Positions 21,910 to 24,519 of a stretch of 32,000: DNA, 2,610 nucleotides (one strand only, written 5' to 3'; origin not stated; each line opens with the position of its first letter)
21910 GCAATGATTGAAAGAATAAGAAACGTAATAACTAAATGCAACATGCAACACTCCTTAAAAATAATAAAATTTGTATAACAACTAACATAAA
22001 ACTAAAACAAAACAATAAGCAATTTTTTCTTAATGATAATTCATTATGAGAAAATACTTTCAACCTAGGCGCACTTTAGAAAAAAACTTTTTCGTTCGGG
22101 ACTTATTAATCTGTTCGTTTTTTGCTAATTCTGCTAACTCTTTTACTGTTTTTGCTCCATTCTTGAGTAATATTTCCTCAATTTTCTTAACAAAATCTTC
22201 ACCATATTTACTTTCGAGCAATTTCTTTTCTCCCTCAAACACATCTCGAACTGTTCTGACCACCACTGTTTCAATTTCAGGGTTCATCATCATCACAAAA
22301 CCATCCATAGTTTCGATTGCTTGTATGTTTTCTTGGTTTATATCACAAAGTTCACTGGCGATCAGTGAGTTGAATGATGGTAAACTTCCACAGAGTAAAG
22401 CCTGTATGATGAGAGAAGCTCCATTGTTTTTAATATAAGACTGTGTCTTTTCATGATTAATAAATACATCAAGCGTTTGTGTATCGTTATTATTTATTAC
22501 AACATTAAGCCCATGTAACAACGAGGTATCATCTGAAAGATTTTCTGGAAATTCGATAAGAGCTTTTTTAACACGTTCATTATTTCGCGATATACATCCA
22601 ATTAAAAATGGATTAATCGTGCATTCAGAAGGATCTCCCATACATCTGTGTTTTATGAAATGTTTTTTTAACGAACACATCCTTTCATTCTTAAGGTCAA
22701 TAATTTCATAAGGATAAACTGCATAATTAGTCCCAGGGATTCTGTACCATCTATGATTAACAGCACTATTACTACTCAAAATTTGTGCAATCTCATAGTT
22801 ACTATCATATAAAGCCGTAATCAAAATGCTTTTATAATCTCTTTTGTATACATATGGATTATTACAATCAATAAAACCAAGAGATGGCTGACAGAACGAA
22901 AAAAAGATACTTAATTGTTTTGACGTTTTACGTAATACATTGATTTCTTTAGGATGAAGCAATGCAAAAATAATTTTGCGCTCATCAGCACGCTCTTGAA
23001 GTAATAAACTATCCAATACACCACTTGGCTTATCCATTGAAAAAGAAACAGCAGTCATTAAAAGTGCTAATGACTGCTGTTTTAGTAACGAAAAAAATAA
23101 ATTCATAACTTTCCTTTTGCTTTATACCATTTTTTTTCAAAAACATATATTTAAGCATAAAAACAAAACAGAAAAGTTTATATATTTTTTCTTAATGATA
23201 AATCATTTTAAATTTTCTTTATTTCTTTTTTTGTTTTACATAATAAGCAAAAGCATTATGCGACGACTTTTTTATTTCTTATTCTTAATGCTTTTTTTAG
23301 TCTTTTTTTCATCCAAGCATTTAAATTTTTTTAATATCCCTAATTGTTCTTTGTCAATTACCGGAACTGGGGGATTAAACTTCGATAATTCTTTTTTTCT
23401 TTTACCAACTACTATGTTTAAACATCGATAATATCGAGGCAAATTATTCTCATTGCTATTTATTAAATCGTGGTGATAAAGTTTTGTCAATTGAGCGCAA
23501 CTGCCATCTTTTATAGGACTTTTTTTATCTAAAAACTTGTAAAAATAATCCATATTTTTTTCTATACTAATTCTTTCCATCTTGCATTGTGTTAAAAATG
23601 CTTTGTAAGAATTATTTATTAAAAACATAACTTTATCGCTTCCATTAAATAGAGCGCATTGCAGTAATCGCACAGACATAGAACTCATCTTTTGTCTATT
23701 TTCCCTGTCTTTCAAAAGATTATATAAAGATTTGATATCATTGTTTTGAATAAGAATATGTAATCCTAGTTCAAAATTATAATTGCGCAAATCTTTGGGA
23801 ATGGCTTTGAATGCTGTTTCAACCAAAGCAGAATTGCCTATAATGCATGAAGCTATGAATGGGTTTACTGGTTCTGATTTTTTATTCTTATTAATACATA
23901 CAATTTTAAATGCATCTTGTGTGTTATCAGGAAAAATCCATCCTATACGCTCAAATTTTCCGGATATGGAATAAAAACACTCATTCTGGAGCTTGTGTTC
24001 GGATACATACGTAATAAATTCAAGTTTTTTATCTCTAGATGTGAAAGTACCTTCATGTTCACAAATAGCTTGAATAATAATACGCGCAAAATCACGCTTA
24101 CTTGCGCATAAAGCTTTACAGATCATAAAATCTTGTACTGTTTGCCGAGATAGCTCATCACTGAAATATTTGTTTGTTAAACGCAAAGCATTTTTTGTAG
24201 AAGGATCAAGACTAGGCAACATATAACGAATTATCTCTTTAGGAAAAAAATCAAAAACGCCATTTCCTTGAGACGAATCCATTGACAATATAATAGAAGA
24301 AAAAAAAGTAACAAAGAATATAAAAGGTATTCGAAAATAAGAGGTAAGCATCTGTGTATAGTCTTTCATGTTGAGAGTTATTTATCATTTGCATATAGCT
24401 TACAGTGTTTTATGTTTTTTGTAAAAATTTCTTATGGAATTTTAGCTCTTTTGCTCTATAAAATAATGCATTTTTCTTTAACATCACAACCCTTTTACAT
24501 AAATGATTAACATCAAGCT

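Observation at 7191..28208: Recurrent 'short leader + Met' junction in nine exported accessory proteins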

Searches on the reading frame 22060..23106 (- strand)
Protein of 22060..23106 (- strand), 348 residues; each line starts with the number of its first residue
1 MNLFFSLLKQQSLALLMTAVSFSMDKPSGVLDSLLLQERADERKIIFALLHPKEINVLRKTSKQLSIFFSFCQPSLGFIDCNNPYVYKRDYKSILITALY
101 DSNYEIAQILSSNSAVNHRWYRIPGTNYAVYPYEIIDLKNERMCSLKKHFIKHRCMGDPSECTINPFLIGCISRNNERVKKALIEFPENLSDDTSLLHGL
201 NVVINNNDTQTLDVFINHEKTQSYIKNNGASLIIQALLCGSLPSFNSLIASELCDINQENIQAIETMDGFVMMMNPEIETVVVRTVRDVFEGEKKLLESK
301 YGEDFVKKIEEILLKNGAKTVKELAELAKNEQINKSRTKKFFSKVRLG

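Call 4: search_protein_families(library=pfam, proteins=[window:22060-23106:-], max_evalue=0.01)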
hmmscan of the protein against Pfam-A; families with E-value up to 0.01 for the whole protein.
window:22060-23106:- (348 aa): 1 family
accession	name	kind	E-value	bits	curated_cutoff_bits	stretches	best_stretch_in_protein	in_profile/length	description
PF12796.13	Ank_2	-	0.0032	18.4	27.3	0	172-259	5-89/90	Ankyrin repeats (3 copies)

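Call 38: find_homologous_proteins(query=window:22063-23106:-, max_evalue=0.0001)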
Query window:22063-23106:- (348 aa): 4 proteins with E <= 0.0001 among 2782 candidates.
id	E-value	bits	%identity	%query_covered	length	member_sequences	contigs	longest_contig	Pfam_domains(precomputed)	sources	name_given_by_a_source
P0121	5.4e-227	770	100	100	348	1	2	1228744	-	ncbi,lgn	-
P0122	3.1e-147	508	70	100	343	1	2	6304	-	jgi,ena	-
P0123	8.3e-54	201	38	98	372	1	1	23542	-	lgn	-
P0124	1.6e-50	190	38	85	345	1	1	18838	-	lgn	-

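Call 40: find_encoding_contigs(protein=P0122, flank=10000, max_places=4)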
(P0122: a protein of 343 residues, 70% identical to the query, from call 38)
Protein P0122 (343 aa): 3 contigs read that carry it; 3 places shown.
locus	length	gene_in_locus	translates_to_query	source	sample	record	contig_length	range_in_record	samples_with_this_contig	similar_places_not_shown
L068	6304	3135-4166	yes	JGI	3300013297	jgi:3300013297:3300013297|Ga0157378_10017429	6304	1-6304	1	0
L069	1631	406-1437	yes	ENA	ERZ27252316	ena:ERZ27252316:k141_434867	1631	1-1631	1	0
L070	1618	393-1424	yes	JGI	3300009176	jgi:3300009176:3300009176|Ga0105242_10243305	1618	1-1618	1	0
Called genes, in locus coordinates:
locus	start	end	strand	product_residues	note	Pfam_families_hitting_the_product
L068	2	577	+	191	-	?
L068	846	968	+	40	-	-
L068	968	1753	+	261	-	-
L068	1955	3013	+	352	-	-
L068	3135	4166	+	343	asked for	-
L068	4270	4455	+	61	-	PF07043:DUF1328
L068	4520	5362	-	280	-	-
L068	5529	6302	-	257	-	?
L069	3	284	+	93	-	?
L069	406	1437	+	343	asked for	-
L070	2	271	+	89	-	?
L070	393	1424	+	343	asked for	-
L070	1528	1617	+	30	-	?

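Call 41: find_encoding_contigs(protein=P0123, flank=10000, max_places=4)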
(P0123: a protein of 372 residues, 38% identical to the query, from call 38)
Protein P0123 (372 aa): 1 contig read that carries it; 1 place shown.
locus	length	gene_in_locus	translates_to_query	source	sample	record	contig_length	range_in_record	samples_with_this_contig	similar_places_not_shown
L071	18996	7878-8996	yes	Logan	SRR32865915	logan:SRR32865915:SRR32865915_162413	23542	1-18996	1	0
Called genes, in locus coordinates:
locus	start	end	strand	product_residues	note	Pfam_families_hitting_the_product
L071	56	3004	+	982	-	PF13637:Ank_4 (faint), PF13606:Ank_3 (faint), PF00023:Ank (faint), PF12796:Ank_2 (weak), PF13857:Ank_5 (faint)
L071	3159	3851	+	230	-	-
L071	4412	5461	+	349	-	-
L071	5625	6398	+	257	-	-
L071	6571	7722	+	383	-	-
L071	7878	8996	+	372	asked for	-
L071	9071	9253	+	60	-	PF07043:DUF1328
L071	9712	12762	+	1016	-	PF00133:tRNA-synt_1, PF09334:tRNA-synt_1g, PF08264:Anticodon_1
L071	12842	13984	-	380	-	-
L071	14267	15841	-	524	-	PF16062:MavL-like, PF24754:MavL (weak)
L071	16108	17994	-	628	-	-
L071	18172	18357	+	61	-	-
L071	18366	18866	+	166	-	-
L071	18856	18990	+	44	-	-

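Call 42: find_encoding_contigs(protein=P0124, flank=10000, max_places=4)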
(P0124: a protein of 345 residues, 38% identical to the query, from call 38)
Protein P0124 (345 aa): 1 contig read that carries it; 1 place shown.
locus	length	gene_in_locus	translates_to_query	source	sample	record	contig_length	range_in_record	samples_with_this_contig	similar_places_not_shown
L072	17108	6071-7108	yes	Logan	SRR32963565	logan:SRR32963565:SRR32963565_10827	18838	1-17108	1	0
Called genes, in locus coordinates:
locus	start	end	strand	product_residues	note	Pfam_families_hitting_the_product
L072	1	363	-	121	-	?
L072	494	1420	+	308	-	PF02899:Phage_int_SAM_1 (weak), PF00589:Phage_integrase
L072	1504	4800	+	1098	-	PF13606:Ank_3 (faint), PF12796:Ank_2, PF00023:Ank (faint)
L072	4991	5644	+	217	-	-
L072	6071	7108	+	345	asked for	-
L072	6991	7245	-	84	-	-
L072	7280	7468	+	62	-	PF07043:DUF1328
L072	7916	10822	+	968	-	PF00133:tRNA-synt_1, PF09334:tRNA-synt_1g, PF08264:Anticodon_1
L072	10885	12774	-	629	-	-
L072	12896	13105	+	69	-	-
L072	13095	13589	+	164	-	-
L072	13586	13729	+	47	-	-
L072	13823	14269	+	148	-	PF01281:Ribosomal_L9_N, PF03948:Ribosomal_L9_C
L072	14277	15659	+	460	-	PF00772:DnaB, PF03796:DnaB_C, PF13481:AAA_25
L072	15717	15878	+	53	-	-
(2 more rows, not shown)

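Call 55: search_protein_families(library=pfam, proteins=[window:22060-23106:-], max_evalue=1)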
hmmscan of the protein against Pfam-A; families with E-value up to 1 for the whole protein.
window:22060-23106:- (348 aa): 4 families
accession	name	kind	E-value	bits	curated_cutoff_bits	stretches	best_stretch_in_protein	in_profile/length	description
PF12796.13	Ank_2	-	0.0032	18.4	27.3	1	172-259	5-89/90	Ankyrin repeats (3 copies)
PF08221.17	HTH_9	-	0.03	14.9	23.4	1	296-329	6-38/62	RNA polymerase III subunit RPC82 helix-turn-helix domain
PF10884.14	DUF2683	-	0.23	12.2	27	1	293-313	29-48/66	Protein of unknown function (DUF2683)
PF08621.15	RPAP1_N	-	0.93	9.8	25.3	0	32-60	12-40/46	RPAP1-like, N-terminal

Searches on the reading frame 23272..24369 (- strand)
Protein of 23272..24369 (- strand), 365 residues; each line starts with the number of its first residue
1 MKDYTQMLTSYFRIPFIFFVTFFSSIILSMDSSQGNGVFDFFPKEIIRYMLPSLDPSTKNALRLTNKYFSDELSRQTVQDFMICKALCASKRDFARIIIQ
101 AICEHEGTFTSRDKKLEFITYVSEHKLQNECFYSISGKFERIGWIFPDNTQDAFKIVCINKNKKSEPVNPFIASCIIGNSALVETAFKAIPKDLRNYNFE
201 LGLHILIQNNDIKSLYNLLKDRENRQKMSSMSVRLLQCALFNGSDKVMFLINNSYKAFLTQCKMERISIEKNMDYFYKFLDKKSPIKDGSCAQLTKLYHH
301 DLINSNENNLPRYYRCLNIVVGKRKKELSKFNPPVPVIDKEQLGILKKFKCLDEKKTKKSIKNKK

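Call 4: search_protein_families(library=pfam, proteins=[window:23272-24369:-], max_evalue=0.01)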
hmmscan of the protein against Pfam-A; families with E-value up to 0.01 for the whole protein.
window:23272-24369:- (365 aa): 0 families

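Call 55: search_protein_families(library=pfam, proteins=[window:23272-24351:-], max_evalue=1)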
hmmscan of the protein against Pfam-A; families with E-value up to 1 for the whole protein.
window:23272-24351:- (359 aa): 2 families
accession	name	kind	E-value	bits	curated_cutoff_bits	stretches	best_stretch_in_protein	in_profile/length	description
PF18363.6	PI_PP_I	-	0.014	16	28.5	1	247-314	10-74/94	Phosphoinositide phosphatase insertion domain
PF07319.16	DnaI_N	-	0.14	13.2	24.1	1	249-301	34-88/94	Primosomal protein DnaI N-terminus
